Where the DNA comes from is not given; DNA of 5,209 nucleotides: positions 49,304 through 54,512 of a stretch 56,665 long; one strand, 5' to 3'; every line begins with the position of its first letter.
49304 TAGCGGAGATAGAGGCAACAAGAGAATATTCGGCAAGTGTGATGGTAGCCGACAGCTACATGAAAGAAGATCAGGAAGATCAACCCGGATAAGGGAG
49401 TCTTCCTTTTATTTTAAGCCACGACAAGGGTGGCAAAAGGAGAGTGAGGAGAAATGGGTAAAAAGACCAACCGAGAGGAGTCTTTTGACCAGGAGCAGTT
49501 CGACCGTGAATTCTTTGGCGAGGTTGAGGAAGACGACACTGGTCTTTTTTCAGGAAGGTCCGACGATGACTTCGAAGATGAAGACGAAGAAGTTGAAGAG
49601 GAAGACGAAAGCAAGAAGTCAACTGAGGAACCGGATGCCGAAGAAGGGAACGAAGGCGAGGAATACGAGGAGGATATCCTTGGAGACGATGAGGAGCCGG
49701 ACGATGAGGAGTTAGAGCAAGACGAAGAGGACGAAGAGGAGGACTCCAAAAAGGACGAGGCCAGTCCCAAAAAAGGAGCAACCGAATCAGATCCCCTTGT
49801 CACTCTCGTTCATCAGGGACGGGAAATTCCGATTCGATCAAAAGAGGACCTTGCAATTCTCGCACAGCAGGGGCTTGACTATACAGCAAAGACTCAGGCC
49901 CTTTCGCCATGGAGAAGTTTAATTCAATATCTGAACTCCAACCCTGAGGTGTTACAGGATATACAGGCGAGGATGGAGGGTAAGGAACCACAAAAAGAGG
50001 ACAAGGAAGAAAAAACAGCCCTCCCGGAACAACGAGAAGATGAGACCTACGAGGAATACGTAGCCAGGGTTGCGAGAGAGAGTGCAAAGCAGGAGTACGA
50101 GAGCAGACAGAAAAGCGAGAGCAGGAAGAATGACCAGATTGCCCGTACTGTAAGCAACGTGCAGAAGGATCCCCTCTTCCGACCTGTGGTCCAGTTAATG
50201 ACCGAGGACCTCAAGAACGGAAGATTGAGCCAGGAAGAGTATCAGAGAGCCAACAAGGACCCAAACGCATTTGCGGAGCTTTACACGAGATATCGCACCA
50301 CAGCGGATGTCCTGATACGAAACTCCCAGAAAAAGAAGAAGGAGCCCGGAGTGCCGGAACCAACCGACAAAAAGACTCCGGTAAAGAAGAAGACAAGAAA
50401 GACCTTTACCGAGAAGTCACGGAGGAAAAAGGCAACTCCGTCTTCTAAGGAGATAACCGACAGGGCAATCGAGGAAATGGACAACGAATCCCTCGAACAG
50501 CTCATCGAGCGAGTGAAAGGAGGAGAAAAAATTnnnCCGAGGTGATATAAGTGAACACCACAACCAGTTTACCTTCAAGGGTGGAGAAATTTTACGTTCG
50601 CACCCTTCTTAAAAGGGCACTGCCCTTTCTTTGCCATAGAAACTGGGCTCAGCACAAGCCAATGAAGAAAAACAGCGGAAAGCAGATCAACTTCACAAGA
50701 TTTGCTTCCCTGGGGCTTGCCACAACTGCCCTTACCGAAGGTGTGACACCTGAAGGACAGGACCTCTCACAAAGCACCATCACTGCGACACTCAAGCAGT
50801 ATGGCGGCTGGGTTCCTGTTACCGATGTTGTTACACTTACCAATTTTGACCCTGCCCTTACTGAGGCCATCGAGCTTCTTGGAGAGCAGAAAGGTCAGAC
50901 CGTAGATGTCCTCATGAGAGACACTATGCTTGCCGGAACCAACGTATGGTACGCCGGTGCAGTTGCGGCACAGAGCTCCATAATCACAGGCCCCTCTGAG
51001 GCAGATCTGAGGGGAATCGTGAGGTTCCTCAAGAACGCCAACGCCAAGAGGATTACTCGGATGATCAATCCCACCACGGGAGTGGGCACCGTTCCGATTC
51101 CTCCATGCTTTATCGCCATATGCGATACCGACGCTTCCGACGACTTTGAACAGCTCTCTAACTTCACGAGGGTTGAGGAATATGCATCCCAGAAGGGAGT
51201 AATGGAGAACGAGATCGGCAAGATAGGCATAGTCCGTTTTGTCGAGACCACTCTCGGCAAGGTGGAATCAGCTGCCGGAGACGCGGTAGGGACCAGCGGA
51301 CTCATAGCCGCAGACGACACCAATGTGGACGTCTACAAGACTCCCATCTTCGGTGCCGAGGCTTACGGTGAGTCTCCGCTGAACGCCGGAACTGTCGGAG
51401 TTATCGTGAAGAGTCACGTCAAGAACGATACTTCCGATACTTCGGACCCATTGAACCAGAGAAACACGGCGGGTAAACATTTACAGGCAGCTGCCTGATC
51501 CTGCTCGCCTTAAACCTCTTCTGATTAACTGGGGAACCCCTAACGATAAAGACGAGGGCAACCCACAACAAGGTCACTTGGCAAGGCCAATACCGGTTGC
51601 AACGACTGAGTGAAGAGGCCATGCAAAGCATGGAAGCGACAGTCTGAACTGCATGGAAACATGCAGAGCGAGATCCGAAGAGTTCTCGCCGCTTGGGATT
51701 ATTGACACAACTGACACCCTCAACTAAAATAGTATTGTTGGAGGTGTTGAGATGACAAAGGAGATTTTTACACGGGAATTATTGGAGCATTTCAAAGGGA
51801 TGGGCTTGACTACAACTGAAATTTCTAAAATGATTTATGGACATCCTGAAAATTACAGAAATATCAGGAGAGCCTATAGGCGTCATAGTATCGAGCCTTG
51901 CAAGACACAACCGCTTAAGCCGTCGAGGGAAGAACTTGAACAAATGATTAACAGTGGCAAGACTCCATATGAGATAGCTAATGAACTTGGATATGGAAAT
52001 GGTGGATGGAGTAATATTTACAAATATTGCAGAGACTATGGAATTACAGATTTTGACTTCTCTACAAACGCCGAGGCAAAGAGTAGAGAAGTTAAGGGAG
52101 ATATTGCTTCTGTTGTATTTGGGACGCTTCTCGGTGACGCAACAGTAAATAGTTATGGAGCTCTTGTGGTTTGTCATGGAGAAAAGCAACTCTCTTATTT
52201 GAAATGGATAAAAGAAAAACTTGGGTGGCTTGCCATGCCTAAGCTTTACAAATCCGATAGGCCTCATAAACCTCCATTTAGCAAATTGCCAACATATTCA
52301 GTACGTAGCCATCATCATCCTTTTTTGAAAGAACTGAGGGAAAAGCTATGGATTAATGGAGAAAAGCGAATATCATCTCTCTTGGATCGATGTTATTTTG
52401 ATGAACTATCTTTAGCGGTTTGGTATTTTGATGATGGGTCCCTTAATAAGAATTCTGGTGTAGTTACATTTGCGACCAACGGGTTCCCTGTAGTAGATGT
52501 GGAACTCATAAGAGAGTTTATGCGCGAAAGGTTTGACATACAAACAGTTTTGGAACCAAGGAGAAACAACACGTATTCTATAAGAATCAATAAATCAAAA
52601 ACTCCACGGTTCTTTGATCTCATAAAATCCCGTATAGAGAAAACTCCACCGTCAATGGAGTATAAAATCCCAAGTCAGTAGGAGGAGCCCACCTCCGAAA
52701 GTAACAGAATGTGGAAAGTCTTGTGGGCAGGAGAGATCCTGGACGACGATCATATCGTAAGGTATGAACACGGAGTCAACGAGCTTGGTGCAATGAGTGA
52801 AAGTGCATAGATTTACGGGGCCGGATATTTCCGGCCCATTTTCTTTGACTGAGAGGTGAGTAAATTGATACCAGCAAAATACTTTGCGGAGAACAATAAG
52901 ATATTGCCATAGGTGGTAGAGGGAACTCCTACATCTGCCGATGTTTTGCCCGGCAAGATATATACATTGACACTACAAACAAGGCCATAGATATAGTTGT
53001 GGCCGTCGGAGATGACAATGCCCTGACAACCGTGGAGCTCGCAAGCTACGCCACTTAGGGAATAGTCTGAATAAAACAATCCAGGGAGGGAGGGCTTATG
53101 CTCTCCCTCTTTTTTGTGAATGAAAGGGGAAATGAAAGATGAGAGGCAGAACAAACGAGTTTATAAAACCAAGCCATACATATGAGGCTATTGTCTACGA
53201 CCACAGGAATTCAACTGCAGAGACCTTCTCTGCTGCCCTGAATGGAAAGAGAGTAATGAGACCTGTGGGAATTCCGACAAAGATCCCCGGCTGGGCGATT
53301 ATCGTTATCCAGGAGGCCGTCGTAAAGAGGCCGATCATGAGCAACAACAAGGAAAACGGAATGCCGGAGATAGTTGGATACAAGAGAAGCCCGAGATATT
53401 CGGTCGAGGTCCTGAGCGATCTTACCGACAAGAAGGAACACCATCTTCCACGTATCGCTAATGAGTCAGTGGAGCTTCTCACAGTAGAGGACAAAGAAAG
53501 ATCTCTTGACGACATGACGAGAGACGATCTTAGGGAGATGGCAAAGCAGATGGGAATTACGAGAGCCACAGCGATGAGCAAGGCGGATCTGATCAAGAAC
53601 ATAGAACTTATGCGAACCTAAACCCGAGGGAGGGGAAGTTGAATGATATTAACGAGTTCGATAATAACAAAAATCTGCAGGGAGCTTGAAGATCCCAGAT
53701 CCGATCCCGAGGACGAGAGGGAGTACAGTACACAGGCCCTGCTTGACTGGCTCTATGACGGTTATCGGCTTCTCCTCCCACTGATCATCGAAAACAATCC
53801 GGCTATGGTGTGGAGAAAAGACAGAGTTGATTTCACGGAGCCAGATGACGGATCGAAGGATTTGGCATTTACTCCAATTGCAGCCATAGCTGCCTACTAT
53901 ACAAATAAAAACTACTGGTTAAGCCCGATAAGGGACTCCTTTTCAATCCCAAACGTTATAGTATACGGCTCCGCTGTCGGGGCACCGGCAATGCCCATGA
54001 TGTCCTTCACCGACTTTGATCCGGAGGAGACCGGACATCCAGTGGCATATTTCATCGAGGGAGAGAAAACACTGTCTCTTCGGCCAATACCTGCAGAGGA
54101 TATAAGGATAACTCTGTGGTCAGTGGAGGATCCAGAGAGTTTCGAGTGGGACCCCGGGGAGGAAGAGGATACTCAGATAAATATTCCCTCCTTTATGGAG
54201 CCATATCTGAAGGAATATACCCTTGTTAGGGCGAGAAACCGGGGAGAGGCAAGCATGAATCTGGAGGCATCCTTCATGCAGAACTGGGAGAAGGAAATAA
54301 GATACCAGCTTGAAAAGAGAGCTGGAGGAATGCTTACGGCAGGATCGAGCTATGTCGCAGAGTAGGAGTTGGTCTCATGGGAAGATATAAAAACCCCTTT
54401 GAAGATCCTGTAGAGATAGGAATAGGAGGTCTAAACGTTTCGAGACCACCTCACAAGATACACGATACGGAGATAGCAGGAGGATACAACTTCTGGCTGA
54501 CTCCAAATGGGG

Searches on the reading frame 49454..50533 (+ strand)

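Call 18: search_protein_families(library=phrogs, proteins=[window:49454-50533:+], max_evalue=0.001)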
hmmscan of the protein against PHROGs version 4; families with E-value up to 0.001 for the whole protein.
window:49454-50533:+ (360 aa): 1 family
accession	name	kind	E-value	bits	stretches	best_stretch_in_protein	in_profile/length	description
phrog_2120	-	tail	2.4e-11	44.3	1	37-163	56-181/403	tail length tape measure protein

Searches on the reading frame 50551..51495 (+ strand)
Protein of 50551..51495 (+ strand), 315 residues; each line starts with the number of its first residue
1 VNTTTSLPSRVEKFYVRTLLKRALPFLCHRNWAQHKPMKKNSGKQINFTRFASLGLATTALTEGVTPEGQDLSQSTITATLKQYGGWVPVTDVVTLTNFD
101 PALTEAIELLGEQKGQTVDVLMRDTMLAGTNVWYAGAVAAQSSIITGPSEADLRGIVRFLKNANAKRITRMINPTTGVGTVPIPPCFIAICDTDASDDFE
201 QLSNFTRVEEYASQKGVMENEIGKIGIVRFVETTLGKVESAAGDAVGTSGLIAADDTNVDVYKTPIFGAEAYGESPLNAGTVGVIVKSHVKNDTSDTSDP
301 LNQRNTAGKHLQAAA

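Call 18: search_protein_families(library=phrogs, proteins=[window:50551-51495:+], max_evalue=0.001)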
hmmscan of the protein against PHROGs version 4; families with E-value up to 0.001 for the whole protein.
window:50551-51495:+ (315 aa): 1 family
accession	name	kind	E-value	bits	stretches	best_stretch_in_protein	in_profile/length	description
phrog_1357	-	head and packaging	6.8e-63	213.8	1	3-308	25-324/356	major head protein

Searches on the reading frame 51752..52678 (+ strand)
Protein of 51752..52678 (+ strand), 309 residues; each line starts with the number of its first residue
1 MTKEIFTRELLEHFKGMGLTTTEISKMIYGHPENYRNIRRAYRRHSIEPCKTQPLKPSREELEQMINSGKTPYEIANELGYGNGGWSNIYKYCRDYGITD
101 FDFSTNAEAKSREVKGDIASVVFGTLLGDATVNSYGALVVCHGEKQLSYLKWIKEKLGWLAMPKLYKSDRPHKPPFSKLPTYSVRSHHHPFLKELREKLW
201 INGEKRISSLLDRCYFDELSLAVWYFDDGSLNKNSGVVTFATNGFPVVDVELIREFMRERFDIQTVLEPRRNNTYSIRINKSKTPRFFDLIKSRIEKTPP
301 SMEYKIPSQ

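Call 18: search_protein_families(library=phrogs, proteins=[window:51752-52678:+], max_evalue=0.001)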
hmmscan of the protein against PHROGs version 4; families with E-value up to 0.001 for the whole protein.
window:51752-52678:+ (309 aa): 1 family
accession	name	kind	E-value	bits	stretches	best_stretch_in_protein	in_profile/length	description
phrog_11023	-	DNA, RNA and nucleotide metabolism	4.2e-19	70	1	120-309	9-183/185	homing endonuclease with LAGLIDADG motif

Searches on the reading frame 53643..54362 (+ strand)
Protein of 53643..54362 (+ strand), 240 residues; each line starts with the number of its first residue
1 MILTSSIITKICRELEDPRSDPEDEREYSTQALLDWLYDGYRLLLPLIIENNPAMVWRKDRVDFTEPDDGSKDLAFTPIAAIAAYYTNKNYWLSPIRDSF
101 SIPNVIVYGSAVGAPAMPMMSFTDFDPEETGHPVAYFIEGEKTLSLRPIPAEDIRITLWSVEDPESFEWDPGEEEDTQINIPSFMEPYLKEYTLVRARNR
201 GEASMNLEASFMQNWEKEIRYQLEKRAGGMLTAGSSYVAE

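Call 18: search_protein_families(library=phrogs, proteins=[window:53643-54362:+], max_evalue=0.001)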
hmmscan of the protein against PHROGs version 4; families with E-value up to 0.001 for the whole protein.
window:53643-54362:+ (240 aa): 1 family
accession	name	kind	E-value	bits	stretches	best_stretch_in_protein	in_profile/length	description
phrog_399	-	head and packaging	0.00042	21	0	135-206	113-182/220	structural protein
